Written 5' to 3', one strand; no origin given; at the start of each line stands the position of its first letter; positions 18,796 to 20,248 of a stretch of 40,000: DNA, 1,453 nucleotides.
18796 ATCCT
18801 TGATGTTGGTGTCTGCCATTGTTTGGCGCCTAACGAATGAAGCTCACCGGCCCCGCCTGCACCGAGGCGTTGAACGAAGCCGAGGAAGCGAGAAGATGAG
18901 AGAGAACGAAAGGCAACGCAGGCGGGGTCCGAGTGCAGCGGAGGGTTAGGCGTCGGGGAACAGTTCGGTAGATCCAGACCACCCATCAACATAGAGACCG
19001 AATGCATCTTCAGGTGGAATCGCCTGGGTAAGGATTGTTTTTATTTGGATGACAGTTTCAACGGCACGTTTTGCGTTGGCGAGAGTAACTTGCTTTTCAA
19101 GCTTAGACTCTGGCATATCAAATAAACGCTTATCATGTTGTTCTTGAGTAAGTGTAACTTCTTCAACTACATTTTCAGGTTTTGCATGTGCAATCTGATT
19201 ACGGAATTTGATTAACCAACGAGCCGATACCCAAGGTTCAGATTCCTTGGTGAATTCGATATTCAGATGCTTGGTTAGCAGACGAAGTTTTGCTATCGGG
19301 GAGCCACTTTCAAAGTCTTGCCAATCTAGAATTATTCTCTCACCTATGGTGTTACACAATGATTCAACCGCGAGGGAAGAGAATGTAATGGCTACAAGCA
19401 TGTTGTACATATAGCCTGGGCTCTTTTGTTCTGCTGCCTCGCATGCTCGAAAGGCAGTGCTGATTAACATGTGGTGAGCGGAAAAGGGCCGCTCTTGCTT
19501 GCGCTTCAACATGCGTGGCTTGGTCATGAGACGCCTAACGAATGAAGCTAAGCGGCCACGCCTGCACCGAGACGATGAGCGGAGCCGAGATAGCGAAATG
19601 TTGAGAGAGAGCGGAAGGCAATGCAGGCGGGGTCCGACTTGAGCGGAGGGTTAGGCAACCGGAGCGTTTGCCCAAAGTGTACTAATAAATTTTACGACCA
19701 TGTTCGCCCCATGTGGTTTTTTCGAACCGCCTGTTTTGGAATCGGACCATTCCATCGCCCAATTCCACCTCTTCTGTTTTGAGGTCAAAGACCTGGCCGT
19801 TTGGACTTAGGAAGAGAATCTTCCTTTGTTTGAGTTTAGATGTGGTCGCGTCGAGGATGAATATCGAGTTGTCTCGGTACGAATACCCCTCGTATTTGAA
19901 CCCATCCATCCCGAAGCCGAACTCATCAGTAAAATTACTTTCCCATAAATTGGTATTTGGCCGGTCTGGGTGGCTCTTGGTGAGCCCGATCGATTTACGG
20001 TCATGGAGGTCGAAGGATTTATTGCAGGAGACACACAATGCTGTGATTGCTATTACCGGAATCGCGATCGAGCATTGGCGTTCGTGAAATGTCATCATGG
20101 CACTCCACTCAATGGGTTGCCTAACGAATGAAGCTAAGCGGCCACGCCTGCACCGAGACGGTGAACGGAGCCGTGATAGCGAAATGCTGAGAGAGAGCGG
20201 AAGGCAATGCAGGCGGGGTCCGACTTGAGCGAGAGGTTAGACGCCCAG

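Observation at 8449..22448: Large sedentary chromosomal integron: intact intI, attI and about 22 cassettes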

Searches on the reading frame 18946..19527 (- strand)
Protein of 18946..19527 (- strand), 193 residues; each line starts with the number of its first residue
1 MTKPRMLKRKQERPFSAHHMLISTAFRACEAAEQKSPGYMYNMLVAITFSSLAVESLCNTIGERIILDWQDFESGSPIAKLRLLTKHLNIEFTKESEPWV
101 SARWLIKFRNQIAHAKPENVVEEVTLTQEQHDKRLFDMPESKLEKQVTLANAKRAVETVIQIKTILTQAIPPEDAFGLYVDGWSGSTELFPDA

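Call 28: search_protein_families(library=pfam, proteins=[window:18946-19527:-], max_evalue=0.01)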
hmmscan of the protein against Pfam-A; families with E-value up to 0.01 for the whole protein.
window:18946-19527:- (193 aa): 0 families

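Call 42: search_protein_families(library=padloc, proteins=[window:18946-19527:-], max_evalue=0.01)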
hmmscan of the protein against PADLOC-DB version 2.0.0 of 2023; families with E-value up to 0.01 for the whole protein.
window:18946-19527:- (193 aa): 0 families

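Call 43: find_homologous_proteins(query=window:18946-19527:-, max_evalue=0.001)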
Query window:18946-19527:- (193 aa): 103 proteins with E <= 0.001 among 207 candidates.
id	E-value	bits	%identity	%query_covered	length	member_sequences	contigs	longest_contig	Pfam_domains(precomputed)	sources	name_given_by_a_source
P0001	6.8e-120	415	100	97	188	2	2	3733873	-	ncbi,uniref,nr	ncbi:hypothetical protein [Geothrix sp.]|uniref:hypothetical protein n=1 Tax=Geothrix sp. TaxID=1962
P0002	9.5e-86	304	69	100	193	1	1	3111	-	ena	-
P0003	2.5e-80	286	65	100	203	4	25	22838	-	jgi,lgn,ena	jgi:hypothetical protein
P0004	1.2e-79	284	67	100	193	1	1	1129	-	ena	-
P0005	2.0e-68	248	58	100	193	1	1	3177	-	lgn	-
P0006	1.0e-67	245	60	100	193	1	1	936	-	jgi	-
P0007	2.6e-67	244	57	97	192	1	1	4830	-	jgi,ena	jgi:hypothetical protein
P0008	4.1e-66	240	59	100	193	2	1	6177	-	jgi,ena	-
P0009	5.5e-66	240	59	100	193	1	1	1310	-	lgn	-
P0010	1.1e-64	235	57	100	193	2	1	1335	-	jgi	-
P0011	5.1e-64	233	56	100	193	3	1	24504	-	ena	-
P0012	9.9e-64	232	59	97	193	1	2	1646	-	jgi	jgi:hypothetical protein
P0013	1.1e-63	232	56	98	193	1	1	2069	-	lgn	-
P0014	2.1e-63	231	56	99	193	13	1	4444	-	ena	-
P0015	7.3e-63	230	55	100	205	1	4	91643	-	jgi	jgi:hypothetical protein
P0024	5.6e-60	220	57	92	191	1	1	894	-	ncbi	-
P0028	1.4e-59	219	53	99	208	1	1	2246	-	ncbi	-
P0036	1.3e-56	209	54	94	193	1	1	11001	-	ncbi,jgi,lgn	-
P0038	2.6e-56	208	53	96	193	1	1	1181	-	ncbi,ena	-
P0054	2.2e-53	199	50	97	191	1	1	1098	-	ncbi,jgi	jgi:hypothetical protein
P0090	7.5e-38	148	42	97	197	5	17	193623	-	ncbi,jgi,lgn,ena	jgi:hypothetical protein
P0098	2.2e-33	133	40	97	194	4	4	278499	-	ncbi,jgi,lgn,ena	jgi:hypothetical protein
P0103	5.8e-25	106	40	78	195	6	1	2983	PF18735.7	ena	-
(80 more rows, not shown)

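Call 44: find_encoding_contigs(protein=P0001, flank=2000, max_places=3)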
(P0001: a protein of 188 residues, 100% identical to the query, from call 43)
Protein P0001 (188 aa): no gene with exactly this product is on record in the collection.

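Call 47: search_protein_families(library=pfam, alignment_id=A4, max_evalue=0.1)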
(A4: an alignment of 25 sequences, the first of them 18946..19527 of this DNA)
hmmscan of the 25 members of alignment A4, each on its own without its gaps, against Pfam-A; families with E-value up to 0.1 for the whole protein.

A. member 1, window:18946-19527:- (193 aa): 1 family
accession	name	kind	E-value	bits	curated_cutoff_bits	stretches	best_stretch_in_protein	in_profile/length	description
PF12452.13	DUF3685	-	0.061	13.5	25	0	97-176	74-153/192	Protein of unknown function (DUF3685)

B. families by the number of members that match (of 25 scanned): 8 families
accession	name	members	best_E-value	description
PF18735.6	HEPN_RiboL-PSP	4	5.4e-06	RiboL-PSP-HEPN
PF18737.6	HEPN_MAE_28990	2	0.012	MAE_28990/MAE_18760-like HEPN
PF18736.6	pEK499_p136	1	0.011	HEPN pEK499 p136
PF18730.6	HEPN_Cthe2314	1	0.055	Cthe_2314-like HEPN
PF24815.1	HMG_WDHD1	1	0.056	WDHD1 HMG box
PF12452.13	DUF3685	1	0.061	Protein of unknown function (DUF3685)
PF21256.2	TetR_C_5-like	1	0.077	Tetracyclin repressor-like, C-terminal domain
PF09985.14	Glucodextran_C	1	0.092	C-terminal binding-module, SLH-like, of glucodextranase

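Call 48: predict_structure(alignment_id=A4)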
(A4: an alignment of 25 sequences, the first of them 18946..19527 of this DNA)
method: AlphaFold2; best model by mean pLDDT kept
length: 193 residues; sequences in the alignment: 25
mean_pLDDT: 94.9   pTM: 0.86
mean pLDDT of the five models: 94.9, 94.4, 94.3, 93.4, 92.9
residues with pLDDT >= 90: 178; 70-90: 12; 50-70: 3; < 50: 0
segments of 3 or more residues with pLDDT < 50: none
pLDDT, mean of each block of 10 residues (from residue 1): 85 95 99 96 99 98 93 95 97 97 98 94 95 93 96 99 98 92 93 67
secondary structure, 60 per line:
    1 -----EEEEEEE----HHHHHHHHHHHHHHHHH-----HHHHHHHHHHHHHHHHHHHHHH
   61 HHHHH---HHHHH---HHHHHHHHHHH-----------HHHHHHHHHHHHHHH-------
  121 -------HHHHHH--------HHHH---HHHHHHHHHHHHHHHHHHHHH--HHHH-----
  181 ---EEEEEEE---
elements in order: E6-12 H17-33 H39-65 H69-73 H77-87 H99-113 H128-133 H142-145 H149-169 H172-175 E184-190

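Call 51: fold_search(model_id=the predicted structure, library=pdb)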
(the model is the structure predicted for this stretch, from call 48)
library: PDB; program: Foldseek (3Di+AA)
matches with E <= 10: 320; with E <= 0.001: 0
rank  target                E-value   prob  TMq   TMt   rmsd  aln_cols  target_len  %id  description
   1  5m4y_E                5.6e-01  0.15  0.19  0.20  15.4       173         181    9  Crystal structure of the Sec3/Sso2 complex at 2.20 angstrom resolution (released 2017-02-08)
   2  7ae6_A                7.2e-01  0.60  0.38  0.45   5.5       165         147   12  Crystal structure of di-AMPylated HEPN(R102A) toxin (released 2020-12-30)
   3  9ca3_D                7.9e-01  0.23  0.26  0.21  13.4       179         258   13  Crystal structure of MarE C280S in complex with cyanide bound heme and its native substrate, beta-methyl-L-tryptophan (released 2025-04-02)
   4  7zkj_A                7.9e-01  0.13  0.19  0.08  14.0       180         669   15  CODH/ACS complex of C. hydrogenoformans (released 2022-11-02)
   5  2vpw_C                8.3e-01  0.38  0.32  0.26   8.4       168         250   14  Polysulfide reductase with bound menaquinone (released 2008-06-10)
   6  2l6h_MODEL_1_A        8.8e-01  0.13  0.20  0.24  13.5       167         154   10  Fat domain of focal adhesion kinase tethered to LD4 motif of paxillin via GGS linker (released 2012-05-30)
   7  5ecf_J                9.2e-01  0.15  0.20  0.27  17.1       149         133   11  Ligand binding domain 1 of Penicillium marneffei MP1 protein complexed with arachidonic acids (released 2016-10-19)
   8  2lk4_MODEL_1_A        1.0e+00  0.25  0.26  0.34   8.7       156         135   10  Structural and mechanistic insights into the interaction between PAT Pyk2 and Paxillin LD motif (released 2012-10-10)
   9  5hyg                  1.1e+00  0.07  0.17  0.13  19.2       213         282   13  CmlI (peroxo bound state), arylamine oxygenase of chloramphenicol biosynthetic pathway (released 2016-06-08)
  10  8tn1_A                1.2e+00  0.41  0.31  0.38   8.2       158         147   14  De novo designed protein binds poly ADP ribose polymerase inhibitors (PARPi) - apo (released 2024-04-24)
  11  7c5d_A                1.2e+00  0.15  0.25  0.25  14.8       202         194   12  Crystal structure of TRF2 TRFH domain in complex with a MCPH1 peptide (released 2020-10-21)
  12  6pw8_A                1.2e+00  0.41  0.31  0.43   8.6       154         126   15  Hydrocarbon-Stapled Paxillin Peptide Bound to the Focal Adhesion Targeting (FAT) Domain of the Focal Adhesion Kinase ( (released 2020-07-22)
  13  5lg4_A                1.3e+00  0.08  0.18  0.19  15.7       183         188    9  Crystal structure of the Sec3/Sso2 complex at 2.9 angstrom resolution (released 2017-02-08)
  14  6cri_G                1.4e+00  0.08  0.19  0.07  20.8       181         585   15  Structure of the cargo bound AP-1:Arf1:tetherin-Nef stable closed trimer (released 2018-08-01)
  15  3t6g_B                1.4e+00  0.41  0.31  0.42   7.3       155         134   11  Structure of the complex between NSP3 (SHEP1) and p130Cas (released 2011-11-23)
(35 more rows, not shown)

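Call 67: find_encoding_contigs(protein=P0003, flank=6000, max_places=4)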
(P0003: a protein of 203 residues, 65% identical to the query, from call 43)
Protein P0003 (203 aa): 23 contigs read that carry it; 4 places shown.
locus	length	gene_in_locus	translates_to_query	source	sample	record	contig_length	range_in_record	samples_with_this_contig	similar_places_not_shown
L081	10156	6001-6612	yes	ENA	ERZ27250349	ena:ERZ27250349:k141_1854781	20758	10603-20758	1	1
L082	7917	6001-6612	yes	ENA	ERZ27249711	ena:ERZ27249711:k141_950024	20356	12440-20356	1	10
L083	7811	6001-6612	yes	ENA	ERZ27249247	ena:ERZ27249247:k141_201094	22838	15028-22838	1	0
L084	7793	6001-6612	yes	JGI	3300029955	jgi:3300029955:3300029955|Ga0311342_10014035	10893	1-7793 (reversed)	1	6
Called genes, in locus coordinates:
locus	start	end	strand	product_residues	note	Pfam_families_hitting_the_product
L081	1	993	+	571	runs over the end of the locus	PF02776:TPP_enzyme_N, PF00205:TPP_enzyme_M, PF02775:TPP_enzyme_C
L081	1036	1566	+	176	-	PF01842:ACT, PF22629:ACT_AHAS_ss, PF13710:ACT_5, PF10369:ALS_ss_C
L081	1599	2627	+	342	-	PF02826:2-Hacid_dh_C (weak), PF07991:KARI_N, PF01450:KARI_C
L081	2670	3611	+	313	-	PF00126:HTH_1, PF03466:LysR_substrate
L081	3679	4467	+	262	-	PF01925:TauE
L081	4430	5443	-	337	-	PF13495:Phage_int_SAM_4, PF00589:Phage_integrase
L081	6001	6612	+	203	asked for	-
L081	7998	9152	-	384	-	PF14319:Zn_Tnp_IS91, PF04986:Y2_Tnp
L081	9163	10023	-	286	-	PF13495:Phage_int_SAM_4, PF00589:Phage_integrase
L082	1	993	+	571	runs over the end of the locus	PF02776:TPP_enzyme_N, PF00205:TPP_enzyme_M, PF02775:TPP_enzyme_C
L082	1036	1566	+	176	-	PF01842:ACT, PF22629:ACT_AHAS_ss, PF13710:ACT_5, PF10369:ALS_ss_C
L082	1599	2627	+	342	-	PF02826:2-Hacid_dh_C (weak), PF07991:KARI_N, PF01450:KARI_C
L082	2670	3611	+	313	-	PF00126:HTH_1, PF03466:LysR_substrate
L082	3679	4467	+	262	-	PF01925:TauE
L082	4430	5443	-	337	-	PF13495:Phage_int_SAM_4, PF00589:Phage_integrase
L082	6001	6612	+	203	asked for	-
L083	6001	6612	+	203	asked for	-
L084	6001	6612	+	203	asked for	-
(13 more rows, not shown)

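Call 72: list_cluster_members(proteins=[P0001, P0024, P0028, P0036, P0038, P0054, P0090, P0098])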
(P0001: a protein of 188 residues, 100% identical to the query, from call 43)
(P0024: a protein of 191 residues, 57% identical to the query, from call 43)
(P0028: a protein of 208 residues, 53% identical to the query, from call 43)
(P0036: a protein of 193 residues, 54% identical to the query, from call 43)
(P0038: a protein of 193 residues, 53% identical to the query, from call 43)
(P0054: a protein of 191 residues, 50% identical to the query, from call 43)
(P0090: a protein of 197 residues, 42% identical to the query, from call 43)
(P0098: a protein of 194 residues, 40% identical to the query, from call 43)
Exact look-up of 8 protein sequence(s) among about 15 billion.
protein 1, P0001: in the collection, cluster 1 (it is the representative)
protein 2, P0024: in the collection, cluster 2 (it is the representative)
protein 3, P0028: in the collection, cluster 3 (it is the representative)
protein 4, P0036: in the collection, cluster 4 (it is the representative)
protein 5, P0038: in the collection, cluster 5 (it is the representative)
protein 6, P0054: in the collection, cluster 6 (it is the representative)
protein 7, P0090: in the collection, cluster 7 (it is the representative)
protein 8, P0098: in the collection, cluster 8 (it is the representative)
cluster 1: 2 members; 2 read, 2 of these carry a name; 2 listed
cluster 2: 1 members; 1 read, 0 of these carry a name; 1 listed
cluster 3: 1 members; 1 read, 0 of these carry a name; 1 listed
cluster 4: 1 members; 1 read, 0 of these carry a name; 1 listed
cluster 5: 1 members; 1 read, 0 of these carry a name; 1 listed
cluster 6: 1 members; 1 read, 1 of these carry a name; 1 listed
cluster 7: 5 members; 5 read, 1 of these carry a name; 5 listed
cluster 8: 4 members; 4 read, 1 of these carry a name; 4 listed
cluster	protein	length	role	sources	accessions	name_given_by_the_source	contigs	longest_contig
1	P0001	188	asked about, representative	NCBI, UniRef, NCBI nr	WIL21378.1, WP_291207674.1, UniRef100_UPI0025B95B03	hypothetical protein [Geothrix sp.] | hypothetical protein n=1 Tax=Geothrix sp. TaxID=1962974 RepID=UPI0025B95B03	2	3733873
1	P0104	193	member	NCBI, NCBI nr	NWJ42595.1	MAG: hypothetical protein HXX12_16655 [Geothrix sp.] | hypothetical protein [Geothrix sp.]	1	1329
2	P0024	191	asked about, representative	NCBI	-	-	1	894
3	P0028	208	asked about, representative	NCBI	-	-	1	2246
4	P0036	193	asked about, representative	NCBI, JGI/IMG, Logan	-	-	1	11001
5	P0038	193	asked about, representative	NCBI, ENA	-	-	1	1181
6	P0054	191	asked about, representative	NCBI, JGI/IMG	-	hypothetical protein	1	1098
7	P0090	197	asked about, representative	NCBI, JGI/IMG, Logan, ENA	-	hypothetical protein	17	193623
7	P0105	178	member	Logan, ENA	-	-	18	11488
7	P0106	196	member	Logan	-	-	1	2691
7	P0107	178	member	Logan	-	-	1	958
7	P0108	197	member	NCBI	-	-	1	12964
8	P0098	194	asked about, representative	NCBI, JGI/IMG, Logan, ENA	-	hypothetical protein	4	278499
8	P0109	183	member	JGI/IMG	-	-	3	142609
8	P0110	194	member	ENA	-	-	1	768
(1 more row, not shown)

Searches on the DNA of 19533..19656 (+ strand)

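Call 57: search_dna_similar(query=window:19533-19656:+, collection=plasmids, mode=distant, max_rows=10, max_evalue=0.001)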
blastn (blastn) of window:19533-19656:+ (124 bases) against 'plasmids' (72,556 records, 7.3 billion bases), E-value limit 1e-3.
No match.

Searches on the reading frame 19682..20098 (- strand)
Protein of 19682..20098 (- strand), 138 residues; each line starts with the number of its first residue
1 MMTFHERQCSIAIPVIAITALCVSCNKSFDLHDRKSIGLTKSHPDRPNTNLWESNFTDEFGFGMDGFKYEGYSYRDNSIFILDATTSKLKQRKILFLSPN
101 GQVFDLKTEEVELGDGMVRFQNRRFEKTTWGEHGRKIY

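Call 41: search_protein_families(library=pfam, proteins=[window:19682-20098:-], max_evalue=0.01)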
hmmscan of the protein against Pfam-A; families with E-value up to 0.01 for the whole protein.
window:19682-20098:- (138 aa): 0 families

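Call 42: search_protein_families(library=padloc, proteins=[window:19682-20098:-], max_evalue=0.01)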
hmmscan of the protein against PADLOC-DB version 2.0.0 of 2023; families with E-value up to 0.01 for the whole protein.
window:19682-20098:- (138 aa): 0 families
